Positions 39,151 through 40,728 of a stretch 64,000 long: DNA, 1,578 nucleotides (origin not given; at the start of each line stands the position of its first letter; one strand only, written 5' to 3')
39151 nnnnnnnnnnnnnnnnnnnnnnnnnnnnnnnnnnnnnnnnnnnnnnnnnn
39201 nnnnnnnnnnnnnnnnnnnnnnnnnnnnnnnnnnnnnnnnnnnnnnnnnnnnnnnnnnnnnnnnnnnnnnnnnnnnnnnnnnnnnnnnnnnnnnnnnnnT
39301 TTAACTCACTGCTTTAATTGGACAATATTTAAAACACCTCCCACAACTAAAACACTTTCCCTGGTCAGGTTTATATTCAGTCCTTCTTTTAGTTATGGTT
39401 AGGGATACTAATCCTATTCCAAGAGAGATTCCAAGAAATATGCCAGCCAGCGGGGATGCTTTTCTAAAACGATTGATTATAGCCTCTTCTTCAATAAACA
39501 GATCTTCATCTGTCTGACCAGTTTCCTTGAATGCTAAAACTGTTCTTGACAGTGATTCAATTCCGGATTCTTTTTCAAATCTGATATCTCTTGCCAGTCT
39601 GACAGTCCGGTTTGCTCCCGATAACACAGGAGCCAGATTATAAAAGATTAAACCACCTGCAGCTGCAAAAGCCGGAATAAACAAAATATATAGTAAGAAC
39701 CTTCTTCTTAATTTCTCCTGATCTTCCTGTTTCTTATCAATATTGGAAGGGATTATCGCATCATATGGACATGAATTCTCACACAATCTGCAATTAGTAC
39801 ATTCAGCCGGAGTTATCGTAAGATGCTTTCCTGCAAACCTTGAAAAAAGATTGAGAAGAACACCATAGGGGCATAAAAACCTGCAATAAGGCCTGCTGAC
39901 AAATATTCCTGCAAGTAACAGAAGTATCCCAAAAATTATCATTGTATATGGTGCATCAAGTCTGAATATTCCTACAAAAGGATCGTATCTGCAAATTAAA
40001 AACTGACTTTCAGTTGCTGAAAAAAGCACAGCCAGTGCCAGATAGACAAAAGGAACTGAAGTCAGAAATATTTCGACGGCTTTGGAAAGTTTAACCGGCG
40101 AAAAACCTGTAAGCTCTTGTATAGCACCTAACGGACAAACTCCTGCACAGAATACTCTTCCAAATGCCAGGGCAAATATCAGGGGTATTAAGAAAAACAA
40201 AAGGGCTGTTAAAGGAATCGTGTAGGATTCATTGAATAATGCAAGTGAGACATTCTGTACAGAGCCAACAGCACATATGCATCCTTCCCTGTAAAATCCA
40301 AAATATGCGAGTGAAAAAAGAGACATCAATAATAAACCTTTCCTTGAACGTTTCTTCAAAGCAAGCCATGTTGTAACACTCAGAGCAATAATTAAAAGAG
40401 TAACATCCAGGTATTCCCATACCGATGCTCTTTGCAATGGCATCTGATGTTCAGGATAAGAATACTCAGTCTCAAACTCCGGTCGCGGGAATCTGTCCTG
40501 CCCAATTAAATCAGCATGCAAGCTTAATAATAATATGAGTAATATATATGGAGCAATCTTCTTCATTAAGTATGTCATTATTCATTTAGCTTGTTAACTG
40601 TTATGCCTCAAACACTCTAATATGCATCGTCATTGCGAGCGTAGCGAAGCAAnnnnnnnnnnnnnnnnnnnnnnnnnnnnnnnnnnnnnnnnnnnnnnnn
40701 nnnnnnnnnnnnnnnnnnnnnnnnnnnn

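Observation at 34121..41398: NADH-type flavoprotein and Fe-S module wired to NapH-like and Tat-NapG-like ferredoxins, with no recognisable terminal enzyme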

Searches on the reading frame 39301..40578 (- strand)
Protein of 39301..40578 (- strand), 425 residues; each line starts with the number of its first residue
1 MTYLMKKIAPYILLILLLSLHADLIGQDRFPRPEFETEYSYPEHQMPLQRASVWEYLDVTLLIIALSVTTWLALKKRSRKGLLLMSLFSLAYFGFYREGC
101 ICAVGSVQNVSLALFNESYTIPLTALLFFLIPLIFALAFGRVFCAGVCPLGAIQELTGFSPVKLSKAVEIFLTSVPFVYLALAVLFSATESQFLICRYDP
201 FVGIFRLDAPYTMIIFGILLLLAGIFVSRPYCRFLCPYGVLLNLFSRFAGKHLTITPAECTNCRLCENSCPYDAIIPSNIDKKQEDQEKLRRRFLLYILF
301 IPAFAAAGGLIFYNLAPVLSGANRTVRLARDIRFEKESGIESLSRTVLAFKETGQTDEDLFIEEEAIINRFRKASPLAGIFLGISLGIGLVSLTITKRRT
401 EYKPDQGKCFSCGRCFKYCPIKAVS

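Call 4: search_protein_families(library=pfam, proteins=[window:39301-40578:-], max_evalue=0.01)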
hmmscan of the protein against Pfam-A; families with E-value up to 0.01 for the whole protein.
window:39301-40578:- (425 aa): 14 families
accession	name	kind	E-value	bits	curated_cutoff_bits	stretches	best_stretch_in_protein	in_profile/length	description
PF12801.12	Fer4_5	-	5e-17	62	22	2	123-164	3-45/48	4Fe-4S binding domain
PF00037.32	Fer4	-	1.9e-11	43.7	21.1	2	254-275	2-23/24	4Fe-4S binding domain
PF12838.12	Fer4_7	-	6.1e-10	39.9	27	2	232-274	8-52/52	4Fe-4S dicluster domain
PF13187.11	Fer4_9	-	1e-07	32.3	27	1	259-287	1-29/52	4Fe-4S dicluster domain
PF14697.11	Fer4_21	-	3.1e-07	30.9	35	1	249-275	30-57/59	4Fe-4S dicluster domain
PF13484.11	Fer4_16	-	1.9e-06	29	30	0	259-285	1-29/66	4Fe-4S double cluster binding domain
PF13237.11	Fer4_10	-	4.4e-06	27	25.5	1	254-283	3-33/53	4Fe-4S dicluster domain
PF25160.1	LdpA_Fe-S-bd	-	2.1e-05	24.6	27.6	1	407-424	26-43/49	LdpA Fe-S cluster-binding domain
PF13183.11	Fer4_8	-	5.5e-05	24.1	27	0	259-272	4-66/68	4Fe-4S dicluster domain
PF12837.12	Fer4_6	-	0.00016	21.9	25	1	255-275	4-24/24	4Fe-4S binding domain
PF12798.12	Fer4_3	-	0.00046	21.3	27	1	260-274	1-15/15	4Fe-4S binding domain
PF13534.11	Fer4_17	-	0.0006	20.7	22.2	0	259-273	45-59/61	4Fe-4S dicluster domain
PF12797.12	Fer4_2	-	0.0012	19.1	24.5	0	405-420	6-21/22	4Fe-4S binding domain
PF12800.12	Fer4_4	-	0.0057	17.4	24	1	257-273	1-17/17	4Fe-4S binding domain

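Call 5: search_protein_families(library=ncbifam, proteins=[window:39301-40578:-], max_evalue=0.01)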
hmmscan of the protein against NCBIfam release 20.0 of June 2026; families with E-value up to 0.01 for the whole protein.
window:39301-40578:- (425 aa): 50 families (the best 25 are shown)
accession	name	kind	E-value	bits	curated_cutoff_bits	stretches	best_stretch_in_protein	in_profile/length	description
TIGR02163.1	napH_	subfamily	2.5e-17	63.2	213.05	1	118-284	55-227/255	NapH/MauN family ferredoxin-type protein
NF007013.0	PRK09477.1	equivalog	4.3e-15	55.5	234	1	125-286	85-252/286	quinol dehydrogenase ferredoxin subunit NapH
NF046105.1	TransRegNosR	equivalog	1.9e-13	49.6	1000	1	61-279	413-648/680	transcriptional regulator NosR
NF058577.1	FdxA_fam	equivalog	2.9e-10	40.2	65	2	395-423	24-52/52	4Fe-4S ferredoxin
TIGR01971.1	NuoI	subfamily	5.8e-09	35.6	113.05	2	252-277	75-100/121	NADH-quinone oxidoreductase, chain I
NF045490.1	FdxA_Protbact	equivalog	1.9e-07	31.3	135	1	251-285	31-65/104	ferredoxin FdxA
NF042909.1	FMH_DH_FwdF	exception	2.5e-07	30.1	375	1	144-289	146-288/336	tungsten-dependent formylmethanofuran dehydrogenase subunit FwdF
NF004538.0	PRK05888.1-4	equivalog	6.5e-07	29.1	135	1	255-286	97-128/162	NADH-quinone oxidoreductase subunit NuoI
TIGR04105.1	FeFe_hydrog_B1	subfamily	1.3e-06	27.4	450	2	249-277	133-161/462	monomeric [FeFe] hydrogenase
NF038196.1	ferrodoxin_EFR1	subfamily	1.7e-06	28.3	75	1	247-276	172-202/242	EFR1 family ferrodoxin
TIGR02512.1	FeFe_hydrog_A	subfamily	2.6e-06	26.5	405.95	0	399-424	42-67/375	[FeFe] hydrogenase, group A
NF040864.1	HgcB_ferredoxin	equivalog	6.7e-06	25.9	99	0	232-275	22-61/93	mercury methylation ferredoxin HgcB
NF004539.0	PRK05888.1-5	equivalog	1.2e-05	25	225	0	258-285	100-128/162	NADH-quinone oxidoreductase subunit NuoI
NF045480.1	FdxA_Actino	equivalog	1.3e-05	25.3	125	1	251-294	31-75/107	ferredoxin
TIGR02700.1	flavo_MJ0208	hypoth_equivalog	3.4e-05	23.2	251.35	0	254-278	173-197/234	dihydromethanopterin reductase (acceptor)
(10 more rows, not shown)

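Call 8: find_homologous_proteins(query=window:39301-40578:-, max_evalue=0.00001)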
Query window:39301-40578:- (425 aa): 6378 proteins with E <= 0.00001 among 8000 candidates; the best 120 are listed.
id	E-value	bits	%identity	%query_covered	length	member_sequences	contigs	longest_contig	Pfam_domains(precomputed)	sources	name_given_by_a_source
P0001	5.8e-273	923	97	99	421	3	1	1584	PF14697.12,PF12801.13,PF00037.33,PF13484.12,PF12838.13,PF25160.2,PF13237.12,PF13187.12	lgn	-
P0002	3.2e-253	858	89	99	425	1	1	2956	PF14697.12,PF12801.13,PF00037.33,PF13484.12,PF12838.13,PF25160.2,PF13237.12,PF13187.12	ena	-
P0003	3.0e-228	776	79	100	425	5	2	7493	PF14697.12,PF12801.13,PF00037.33,PF13484.12,PF12838.13,PF25160.2,PF13187.12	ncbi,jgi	-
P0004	1.7e-225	767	78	99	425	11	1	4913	PF14697.12,PF12801.13,PF00037.33,PF12838.13,PF25160.2,PF13237.12,PF13187.12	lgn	-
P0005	7.2e-225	765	79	99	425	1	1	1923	PF14697.12,PF12801.13,PF00037.33,PF13484.12,PF12838.13,PF25160.2,PF13187.12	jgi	jgi:polyferredoxin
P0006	1.8e-224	763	79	99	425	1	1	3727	PF14697.12,PF12801.13,PF00037.33,PF13484.12,PF12838.13,PF13187.12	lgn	-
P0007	6.9e-224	762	78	99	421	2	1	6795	PF14697.12,PF12801.13,PF00037.33,PF13484.12,PF12838.13,PF25160.2,PF13237.12,PF13187.12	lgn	-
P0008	5.7e-223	758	79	99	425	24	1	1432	PF14697.12,PF12801.13,PF00037.33,PF13484.12,PF12838.13,PF25160.2,PF13237.12,PF13187.12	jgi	jgi:polyferredoxin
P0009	1.0e-222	758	78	98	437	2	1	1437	PF14697.12,PF12801.13,PF00037.33,PF13484.12,PF12838.13,PF25160.2,PF13187.12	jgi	-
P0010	1.5e-222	757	78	99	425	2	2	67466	PF14697.12,PF12801.13,PF00037.33,PF13484.12,PF12838.13,PF25160.2,PF13237.12,PF13187.12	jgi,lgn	jgi:polyferredoxin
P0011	1.9e-222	757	79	99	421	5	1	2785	PF14697.12,PF12801.13,PF00037.33,PF13484.12,PF12838.13,PF25160.2,PF13237.12,PF13187.12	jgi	jgi:NosR/NirI family nitrous oxide reductase transcriptional regulator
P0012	2.8e-221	753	79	98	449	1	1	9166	PF14697.12,PF12801.13,PF00037.33,PF13484.12,PF12838.13,PF25160.2,PF13187.12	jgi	jgi:NosR/NirI family transcriptional regulator, nitrous oxide reductase regulator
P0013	2.9e-221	753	77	98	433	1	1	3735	PF14697.12,PF12801.13,PF00037.33,PF13484.12,PF12838.13,PF25160.2,PF13237.12,PF13187.12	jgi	jgi:ferredoxin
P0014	7.4e-221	752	77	99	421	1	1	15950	PF14697.12,PF12801.13,PF00037.33,PF13484.12,PF12838.13,PF25160.2,PF13237.12,PF13187.12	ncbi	-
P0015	1.3e-220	751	77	99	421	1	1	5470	PF14697.12,PF12801.13,PF00037.33,PF13484.12,PF12838.13,PF25160.2,PF13187.12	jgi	jgi:NosR/NirI family transcriptional regulator, nitrous oxide reductase regulator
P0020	5.3e-220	749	77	98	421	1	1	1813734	PF14697.12,PF12801.13,PF00037.33,PF13484.12,PF12838.13,PF25160.2,PF13187.12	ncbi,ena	-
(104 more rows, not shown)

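Call 9: find_related_loci(query=window:39301-40578:-, collection=genome_contigs, flank=10000)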
Query window:39301-40578:- (425 aa) in genome_contigs; peptide patterns used: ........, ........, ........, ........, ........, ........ (x = any residue, [..] = any of these).
599 stretches matched a pattern (row limit reached: there are more); 539 encode a relative of the query (tblastn E <= 1e-3); the best 80 are kept; 80 distinct loci.
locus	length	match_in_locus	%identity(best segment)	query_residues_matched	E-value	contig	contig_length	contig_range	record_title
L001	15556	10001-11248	78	10-425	0e+0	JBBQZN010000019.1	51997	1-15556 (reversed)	MAG: Bacteroidales bacterium isolate Co_metawrap_2229 Cmw_2229_k141_131756_length_51997_cov_29.9706, whole genome shotgu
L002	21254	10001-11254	76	5-422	0e+0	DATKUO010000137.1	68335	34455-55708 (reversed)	MAG TPA_asm: Bacteroidales bacterium isolate SMAG_U14109 k141_1098248, whole genome shotgun sequence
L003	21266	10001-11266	74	4-425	0e+0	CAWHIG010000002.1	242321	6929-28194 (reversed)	MAG: uncultured Bacteroidales bacterium isolate MFD01872.bin.3.201 genome assembly, contig: contig_123651, whole genome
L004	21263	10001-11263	74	4-423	0e+0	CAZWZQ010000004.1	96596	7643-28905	MAG TPA_asm: uncultured Rikenellaceae bacterium isolate binchicken_co100_406 genome assembly, contig: NODE_247_length_96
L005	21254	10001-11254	74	5-422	0e+0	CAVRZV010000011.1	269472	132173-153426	MAG: uncultured Bacteroidales bacterium isolate MFD05942.bin.2.148 genome assembly, contig: contig_39103, whole genome s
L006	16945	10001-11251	72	6-422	0e+0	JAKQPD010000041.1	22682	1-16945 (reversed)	MAG: Bacteroidota bacterium isolate USMO_maxbin.066 k141_550516, whole genome shotgun sequence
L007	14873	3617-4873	72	5-423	0e+0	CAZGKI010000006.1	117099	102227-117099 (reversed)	MAG TPA_asm: uncultured Rikenellaceae bacterium isolate binchicken_co81_450 genome assembly, contig: NODE_90_length_1170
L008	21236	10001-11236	73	10-421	0e+0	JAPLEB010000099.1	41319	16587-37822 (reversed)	MAG: Bacteroidia bacterium isolate LacPavin_0920_SED5_MAG_39_21 LacPavin_0920_SED5_scaffold_312856, whole genome shotgun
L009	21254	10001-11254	73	5-422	0e+0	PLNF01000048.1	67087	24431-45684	MAG: Bacteroidales bacterium isolate fen_976 73.20120800_E2D.36_contig_29, whole genome shotgun sequence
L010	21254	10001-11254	72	5-422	0e+0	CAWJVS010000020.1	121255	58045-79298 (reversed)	MAG: uncultured Bacteroidales bacterium isolate MFD04716.bin.2.78 genome assembly, contig: contig_43731, whole genome sh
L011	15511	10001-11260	71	4-422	0e+0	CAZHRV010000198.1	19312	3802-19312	MAG TPA_asm: uncultured Rikenellaceae bacterium isolate SRP185410_co1_20 genome assembly, contig: k141_2088901, whole ge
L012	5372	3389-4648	71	5-422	0e+0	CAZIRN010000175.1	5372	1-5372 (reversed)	MAG TPA_asm: uncultured Rikenella sp. isolate binchicken_co265_192 genome assembly, contig: NODE_20071_length_5372_cov_4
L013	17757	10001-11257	74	4-422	0e+0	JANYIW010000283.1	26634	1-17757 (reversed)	MAG: Bacteroidales bacterium isolate GL140_3_metabinner_17 GL140_3_k141_2777546, whole genome shotgun sequence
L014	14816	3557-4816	71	5-422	0e+0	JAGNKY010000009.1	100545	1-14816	MAG: Bacteroidales bacterium isolate Gw_SlDig_bin_173 Gw_SlDig_194_length_100545_cov_95.805105, whole genome shotgun seq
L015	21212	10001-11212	74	19-422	0e+0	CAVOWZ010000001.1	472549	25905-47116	MAG: uncultured Bacteroidales bacterium isolate MFD00032.bin.2.42 genome assembly, contig: contig_103780, whole genome s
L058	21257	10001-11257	65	5-422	0e+0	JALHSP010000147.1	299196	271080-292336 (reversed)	MAG: Bacteroidales bacterium isolate PFL1 seq_3977278, whole genome shotgun sequence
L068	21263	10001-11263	63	2-422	4e-176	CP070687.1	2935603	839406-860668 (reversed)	MAG: Bacteroidales bacterium isolate bin64 chromosome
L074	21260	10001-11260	57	4-423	1e-166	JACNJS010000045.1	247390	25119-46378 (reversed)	MAG: Bacteroidetes bacterium isolate NIOZ-UU40 NIOZ-UU_NODE_9_length_247390_cov_15.6622, whole genome shotgun sequence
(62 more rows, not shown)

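Call 10: find_encoding_contigs(protein=P0020, flank=10000, max_places=2)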
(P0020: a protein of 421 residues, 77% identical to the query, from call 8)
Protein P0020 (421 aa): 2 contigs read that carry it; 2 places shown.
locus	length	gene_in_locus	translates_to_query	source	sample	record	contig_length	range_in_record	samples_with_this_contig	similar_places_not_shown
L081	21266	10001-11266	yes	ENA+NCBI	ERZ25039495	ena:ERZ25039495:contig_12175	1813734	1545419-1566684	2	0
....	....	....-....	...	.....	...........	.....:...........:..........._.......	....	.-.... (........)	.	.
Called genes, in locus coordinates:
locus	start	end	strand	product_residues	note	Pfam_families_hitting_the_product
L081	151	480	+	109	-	-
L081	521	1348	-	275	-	PF02900:LigB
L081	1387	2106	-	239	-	PF02678:Pirin, PF17954:Pirin_C_2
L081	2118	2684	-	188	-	PF02525:Flavodoxin_2, PF03358:FMN_red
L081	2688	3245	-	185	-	PF04264:YceI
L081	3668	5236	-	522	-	-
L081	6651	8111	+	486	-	PF13360:PQQ_2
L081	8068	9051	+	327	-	-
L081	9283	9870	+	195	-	PF12838:Fer4_7 (faint), PF00037:Fer4 (faint), PF12837:Fer4_6 (faint)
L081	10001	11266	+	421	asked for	PF12801:Fer4_5, PF25160:LdpA_Fe-S-bd (faint), PF14697:Fer4_21 (faint), PF12838:Fer4_7 (faint), PF13187:Fer4_9 (faint), PF13484:Fer4_16 (faint), PF12801:Fer4_5, PF00037:Fer4 (weak)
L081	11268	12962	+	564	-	PF13360:PQQ_2, PF13570:Beta-prop_ACSF4, PF13360:PQQ_2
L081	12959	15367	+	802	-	PF01257:2Fe-2S_thioredx, PF00037:Fer4 (faint), PF01512:Complex1_51K, PF10589:NADH_4Fe-4S, PF12838:Fer4_7 (weak), PF14697:Fer4_21 (weak)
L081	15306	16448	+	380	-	PF13510:Fer2_4, PF14691:Fer4_20, PF22117:Fer4_Nqo3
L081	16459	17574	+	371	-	-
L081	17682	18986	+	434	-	PF13579:Glyco_trans_4_4 (faint), PF13439:Glyco_transf_4, PF00534:Glycos_transf_1, PF13692:Glyco_trans_1_4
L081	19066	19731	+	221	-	PF00005:ABC_tran, PF02463:SMC_N (weak), PF13304:AAA_21 (faint)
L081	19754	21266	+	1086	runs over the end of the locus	PF02687:FtsX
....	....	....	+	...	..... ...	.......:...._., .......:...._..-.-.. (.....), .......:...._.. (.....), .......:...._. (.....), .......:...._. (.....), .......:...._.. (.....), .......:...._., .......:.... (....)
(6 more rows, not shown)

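Call 17: search_protein_families(library=pfam, proteins=[L068:5051-6457:+, L068:7123-8124:-, L068:8457-9140:+, L068:9438-10010:+, L068:10010-11296:+, L068:11244-13412:+, L068:14086-14655:-, L068:14830-15801:-, L068:17187-19229:+, L068:3710-4651:-], max_evalue=0.0001)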
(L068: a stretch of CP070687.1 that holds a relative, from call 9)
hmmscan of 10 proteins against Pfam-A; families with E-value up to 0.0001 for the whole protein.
L068:5051-6457:+ (468 aa): 2 families
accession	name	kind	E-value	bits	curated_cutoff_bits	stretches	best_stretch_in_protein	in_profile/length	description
PF21252.2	Glyco_hydro_109_C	-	6e-46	156.6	27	1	204-361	2-176/187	Glycosyl hydrolase 109, C-terminal domain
PF01408.29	GFO_IDH_MocA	-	1.9e-15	58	24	1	65-192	1-118/120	Oxidoreductase family, NAD-binding Rossmann fold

L068:7123-8124:- (333 aa): 4 families
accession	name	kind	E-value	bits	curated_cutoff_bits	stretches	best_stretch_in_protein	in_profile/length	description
PF17179.9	Fer4_22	-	2e-22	80.3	27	1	232-322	1-95/95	4Fe-4S dicluster domain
PF12838.12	Fer4_7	-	1.1e-05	26.3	27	0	293-318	31-48/52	4Fe-4S dicluster domain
PF00037.32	Fer4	-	2.3e-05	24.4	21.1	0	232-245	7-20/24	4Fe-4S binding domain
PF13187.11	Fer4_9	-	8.5e-05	22.9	27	0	307-318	36-47/52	4Fe-4S dicluster domain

L068:8457-9140:+ (227 aa): 0 families

L068:9438-10010:+ (190 aa): 6 families
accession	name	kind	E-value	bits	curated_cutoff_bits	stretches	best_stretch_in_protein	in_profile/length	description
PF00037.32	Fer4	-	8.6e-12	44.8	21.1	0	45-61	2-18/24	4Fe-4S binding domain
PF12838.12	Fer4_7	-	1.2e-10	42.1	27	1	101-138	10-49/52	4Fe-4S dicluster domain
PF12837.12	Fer4_6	-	1.7e-09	37.6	25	0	121-137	3-19/24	4Fe-4S binding domain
PF12797.12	Fer4_2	-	9.5e-08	32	24.5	0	121-138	4-21/22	4Fe-4S binding domain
PF13237.11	Fer4_10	-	1.2e-05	25.5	25.5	0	121-137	3-19/53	4Fe-4S dicluster domain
PF14697.11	Fer4_21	-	5.9e-05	23.5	35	0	121-172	2-58/59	4Fe-4S dicluster domain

L068:10010-11296:+ (428 aa): 11 families
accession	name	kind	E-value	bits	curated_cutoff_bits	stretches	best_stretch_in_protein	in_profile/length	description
PF12801.12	Fer4_5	-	4.8e-15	55.7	22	2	118-154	2-38/48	4Fe-4S binding domain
PF00037.32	Fer4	-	3.6e-12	46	21.1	1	250-271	2-23/24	4Fe-4S binding domain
PF12838.12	Fer4_7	-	7.6e-12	46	27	1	228-270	8-52/52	4Fe-4S dicluster domain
PF13187.11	Fer4_9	-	7.4e-08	32.7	27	0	256-277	2-23/52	4Fe-4S dicluster domain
PF13484.11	Fer4_16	-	9.1e-08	33.2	30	0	255-283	1-31/66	4Fe-4S double cluster binding domain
PF25160.1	LdpA_Fe-S-bd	-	1e-07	32.1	27.6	0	402-418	25-41/49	LdpA Fe-S cluster-binding domain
PF14697.11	Fer4_21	-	1.2e-07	32.2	35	0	245-271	30-57/59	4Fe-4S dicluster domain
PF13183.11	Fer4_8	-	3.5e-07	31.1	27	0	254-268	3-17/68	4Fe-4S dicluster domain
PF13237.11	Fer4_10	-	2.1e-06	28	25.5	0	250-272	3-27/53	4Fe-4S dicluster domain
PF13534.11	Fer4_17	-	6.4e-05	23.9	22.2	0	255-274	1-20/61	4Fe-4S dicluster domain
PF12837.12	Fer4_6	-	7.5e-05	22.9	25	0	250-271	3-24/24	4Fe-4S binding domain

L068:11244-13412:+ (722 aa): 1 family
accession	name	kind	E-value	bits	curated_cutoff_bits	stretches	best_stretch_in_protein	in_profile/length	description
PF13884.11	Peptidase_S74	-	6.8e-13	49.1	22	1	598-658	1-57/58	Chaperone of endosialidase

L068:14086-14655:- (189 aa): 4 families
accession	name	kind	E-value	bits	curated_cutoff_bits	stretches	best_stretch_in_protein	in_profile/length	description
PF08241.18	Methyltransf_11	-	8.7e-09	36.3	21.2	1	31-109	2-87/95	Methyltransferase domain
PF13489.12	Methyltransf_23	-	1.9e-07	31.4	27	1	12-165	9-161/164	Methyltransferase domain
PF13847.12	Methyltransf_31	-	2e-06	28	27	1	28-110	6-102/145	Methyltransferase domain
PF13649.12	Methyltransf_25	-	5.3e-06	27.5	27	1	29-108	1-92/97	Methyltransferase domain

L068:14830-15801:- (323 aa): 1 family
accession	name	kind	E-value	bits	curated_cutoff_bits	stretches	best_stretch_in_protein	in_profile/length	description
PF01261.30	AP_endonuc_2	-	2.4e-37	129.4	31.1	1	72-318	1-248/249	Xylose isomerase-like TIM barrel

L068:17187-19229:+ (680 aa): 2 families
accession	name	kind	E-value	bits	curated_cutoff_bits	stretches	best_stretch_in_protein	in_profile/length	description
PF00795.27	CN_hydrolase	-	2.5e-32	112.7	23.2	1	391-633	31-250/256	Carbon-nitrogen hydrolase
PF13201.12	PCMD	-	1e-11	45.5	28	1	223-307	25-125/234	Putative carbohydrate metabolism domain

L068:3710-4651:- (313 aa): 1 family
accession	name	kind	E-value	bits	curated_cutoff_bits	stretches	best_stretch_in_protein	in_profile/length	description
PF10026.15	DUF2268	-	4e-10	40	23.6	1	161-307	56-195/195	Predicted Zn-dependent protease (DUF2268)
